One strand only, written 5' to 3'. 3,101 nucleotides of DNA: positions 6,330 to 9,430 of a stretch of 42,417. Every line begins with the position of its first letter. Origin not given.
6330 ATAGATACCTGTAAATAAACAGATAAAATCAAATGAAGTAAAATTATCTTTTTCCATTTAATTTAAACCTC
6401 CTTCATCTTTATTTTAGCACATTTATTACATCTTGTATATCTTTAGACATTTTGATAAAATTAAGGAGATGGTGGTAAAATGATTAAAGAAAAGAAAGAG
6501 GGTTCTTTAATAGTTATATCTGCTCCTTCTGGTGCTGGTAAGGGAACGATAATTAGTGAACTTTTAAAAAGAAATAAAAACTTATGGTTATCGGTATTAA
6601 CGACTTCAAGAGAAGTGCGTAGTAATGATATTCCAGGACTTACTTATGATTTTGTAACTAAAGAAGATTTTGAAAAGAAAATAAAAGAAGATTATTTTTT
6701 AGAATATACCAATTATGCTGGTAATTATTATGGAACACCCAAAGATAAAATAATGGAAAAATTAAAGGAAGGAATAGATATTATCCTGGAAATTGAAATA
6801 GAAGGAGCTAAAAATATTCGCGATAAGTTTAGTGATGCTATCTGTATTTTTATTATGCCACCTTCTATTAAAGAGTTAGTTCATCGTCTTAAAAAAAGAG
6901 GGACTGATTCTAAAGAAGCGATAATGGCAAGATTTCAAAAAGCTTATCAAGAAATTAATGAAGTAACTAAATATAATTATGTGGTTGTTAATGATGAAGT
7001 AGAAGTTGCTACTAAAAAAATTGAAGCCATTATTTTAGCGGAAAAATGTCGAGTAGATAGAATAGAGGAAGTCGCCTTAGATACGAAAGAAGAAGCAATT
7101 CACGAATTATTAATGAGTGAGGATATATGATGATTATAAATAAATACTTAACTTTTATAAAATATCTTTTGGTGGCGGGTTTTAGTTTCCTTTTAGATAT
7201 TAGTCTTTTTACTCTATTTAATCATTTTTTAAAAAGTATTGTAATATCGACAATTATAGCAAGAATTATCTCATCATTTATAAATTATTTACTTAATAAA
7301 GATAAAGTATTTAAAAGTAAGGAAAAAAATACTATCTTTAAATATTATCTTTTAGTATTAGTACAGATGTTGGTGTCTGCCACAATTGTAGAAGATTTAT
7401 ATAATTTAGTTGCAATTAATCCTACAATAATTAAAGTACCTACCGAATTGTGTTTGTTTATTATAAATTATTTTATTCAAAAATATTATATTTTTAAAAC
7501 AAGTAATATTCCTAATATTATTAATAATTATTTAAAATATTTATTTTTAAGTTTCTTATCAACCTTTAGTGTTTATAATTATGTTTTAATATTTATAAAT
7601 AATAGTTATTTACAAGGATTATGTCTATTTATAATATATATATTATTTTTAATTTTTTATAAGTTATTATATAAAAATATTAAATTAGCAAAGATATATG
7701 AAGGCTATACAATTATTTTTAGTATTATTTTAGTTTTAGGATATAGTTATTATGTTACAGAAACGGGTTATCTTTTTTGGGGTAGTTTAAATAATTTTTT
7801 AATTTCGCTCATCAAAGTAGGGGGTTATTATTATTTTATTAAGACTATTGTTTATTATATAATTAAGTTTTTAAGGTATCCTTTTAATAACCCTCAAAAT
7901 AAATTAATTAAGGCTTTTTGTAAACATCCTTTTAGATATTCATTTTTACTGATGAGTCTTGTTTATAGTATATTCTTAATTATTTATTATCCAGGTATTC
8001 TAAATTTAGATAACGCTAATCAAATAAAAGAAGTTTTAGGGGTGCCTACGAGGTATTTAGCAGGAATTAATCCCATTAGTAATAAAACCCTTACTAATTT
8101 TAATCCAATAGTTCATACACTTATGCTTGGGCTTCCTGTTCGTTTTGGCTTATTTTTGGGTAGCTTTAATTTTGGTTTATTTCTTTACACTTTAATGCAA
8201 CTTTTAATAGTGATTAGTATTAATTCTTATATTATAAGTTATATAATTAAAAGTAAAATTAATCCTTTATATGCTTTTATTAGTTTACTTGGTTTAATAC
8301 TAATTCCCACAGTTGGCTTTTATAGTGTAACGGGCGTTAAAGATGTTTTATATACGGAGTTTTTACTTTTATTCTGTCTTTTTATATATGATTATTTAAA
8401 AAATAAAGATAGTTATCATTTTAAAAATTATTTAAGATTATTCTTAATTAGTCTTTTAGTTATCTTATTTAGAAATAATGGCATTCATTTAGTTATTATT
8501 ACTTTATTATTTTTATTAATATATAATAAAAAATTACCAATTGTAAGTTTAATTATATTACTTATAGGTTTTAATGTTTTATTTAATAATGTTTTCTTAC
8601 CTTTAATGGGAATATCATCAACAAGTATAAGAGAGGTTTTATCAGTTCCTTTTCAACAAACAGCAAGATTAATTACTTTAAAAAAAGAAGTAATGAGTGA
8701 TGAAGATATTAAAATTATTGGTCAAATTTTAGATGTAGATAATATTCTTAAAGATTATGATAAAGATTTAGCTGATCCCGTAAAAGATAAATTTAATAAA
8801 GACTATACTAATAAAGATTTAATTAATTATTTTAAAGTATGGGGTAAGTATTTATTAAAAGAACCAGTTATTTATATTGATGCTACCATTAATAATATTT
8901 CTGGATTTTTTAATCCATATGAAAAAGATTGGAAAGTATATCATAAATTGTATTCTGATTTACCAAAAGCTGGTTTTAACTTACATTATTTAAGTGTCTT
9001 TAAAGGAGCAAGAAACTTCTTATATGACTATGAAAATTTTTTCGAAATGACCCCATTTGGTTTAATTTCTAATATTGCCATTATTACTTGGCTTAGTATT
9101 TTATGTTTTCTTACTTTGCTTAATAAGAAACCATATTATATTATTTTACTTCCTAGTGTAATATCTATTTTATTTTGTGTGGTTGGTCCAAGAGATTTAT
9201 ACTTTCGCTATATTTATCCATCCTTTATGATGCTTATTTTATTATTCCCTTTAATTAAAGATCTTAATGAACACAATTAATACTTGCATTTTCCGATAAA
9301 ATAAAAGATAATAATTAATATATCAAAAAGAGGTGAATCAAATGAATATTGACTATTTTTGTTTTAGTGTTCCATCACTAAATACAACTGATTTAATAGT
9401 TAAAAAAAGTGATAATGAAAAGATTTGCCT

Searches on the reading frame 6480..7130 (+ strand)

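Call 57: search_protein_families(library=pfam, proteins=[window:6480-7130:+], max_evalue=0.001)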
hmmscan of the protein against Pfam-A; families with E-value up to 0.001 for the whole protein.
window:6480-7130:+ (216 aa): 3 families
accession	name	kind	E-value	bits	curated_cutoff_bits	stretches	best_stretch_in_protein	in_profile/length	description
PF00625.27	Guanylate_kin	-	1.5e-43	149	25.2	1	10-186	4-180/182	Guanylate kinase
PF02223.23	Thymidylate_kin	-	0.00059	20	27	0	18-102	6-84/185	Thymidylate kinase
PF13238.12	AAA_18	-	0.00098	20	29.4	0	11-146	1-117/128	AAA domain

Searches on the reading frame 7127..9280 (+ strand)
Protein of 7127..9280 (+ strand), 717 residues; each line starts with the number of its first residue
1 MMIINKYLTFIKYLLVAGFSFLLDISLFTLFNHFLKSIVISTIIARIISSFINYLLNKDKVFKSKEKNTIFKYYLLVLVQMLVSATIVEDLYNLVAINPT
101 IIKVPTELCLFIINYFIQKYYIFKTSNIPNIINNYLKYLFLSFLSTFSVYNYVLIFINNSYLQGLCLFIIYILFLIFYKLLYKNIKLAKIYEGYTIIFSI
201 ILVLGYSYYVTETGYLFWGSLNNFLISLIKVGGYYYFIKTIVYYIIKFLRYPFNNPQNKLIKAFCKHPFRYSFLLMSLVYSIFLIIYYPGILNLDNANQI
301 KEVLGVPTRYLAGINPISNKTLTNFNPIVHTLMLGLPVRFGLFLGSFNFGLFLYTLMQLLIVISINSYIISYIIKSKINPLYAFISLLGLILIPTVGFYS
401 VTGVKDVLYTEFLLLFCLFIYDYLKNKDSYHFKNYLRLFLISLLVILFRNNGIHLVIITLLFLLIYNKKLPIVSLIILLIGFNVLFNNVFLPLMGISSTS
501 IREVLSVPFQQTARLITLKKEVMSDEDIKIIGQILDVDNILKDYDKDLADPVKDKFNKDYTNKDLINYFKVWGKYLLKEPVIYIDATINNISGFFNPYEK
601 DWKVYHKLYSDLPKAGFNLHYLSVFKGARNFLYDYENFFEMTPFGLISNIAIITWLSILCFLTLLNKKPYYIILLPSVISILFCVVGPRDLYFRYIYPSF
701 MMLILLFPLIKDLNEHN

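Call 57: search_protein_families(library=pfam, proteins=[window:7127-9280:+], max_evalue=0.001)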
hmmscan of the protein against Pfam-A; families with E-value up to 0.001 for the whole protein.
window:7127-9280:+ (717 aa): 2 families
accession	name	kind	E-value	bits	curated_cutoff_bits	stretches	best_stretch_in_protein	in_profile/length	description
PF19484.4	DUF6020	-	1.7e-44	152.6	28.3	1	316-707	176-588/604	Family of unknown function (DUF6020)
PF04138.20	GtrA_DPMS_TM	-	2.8e-13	50.5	26.1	1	12-123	1-117/117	GtrA/DPMS, transmembrane domain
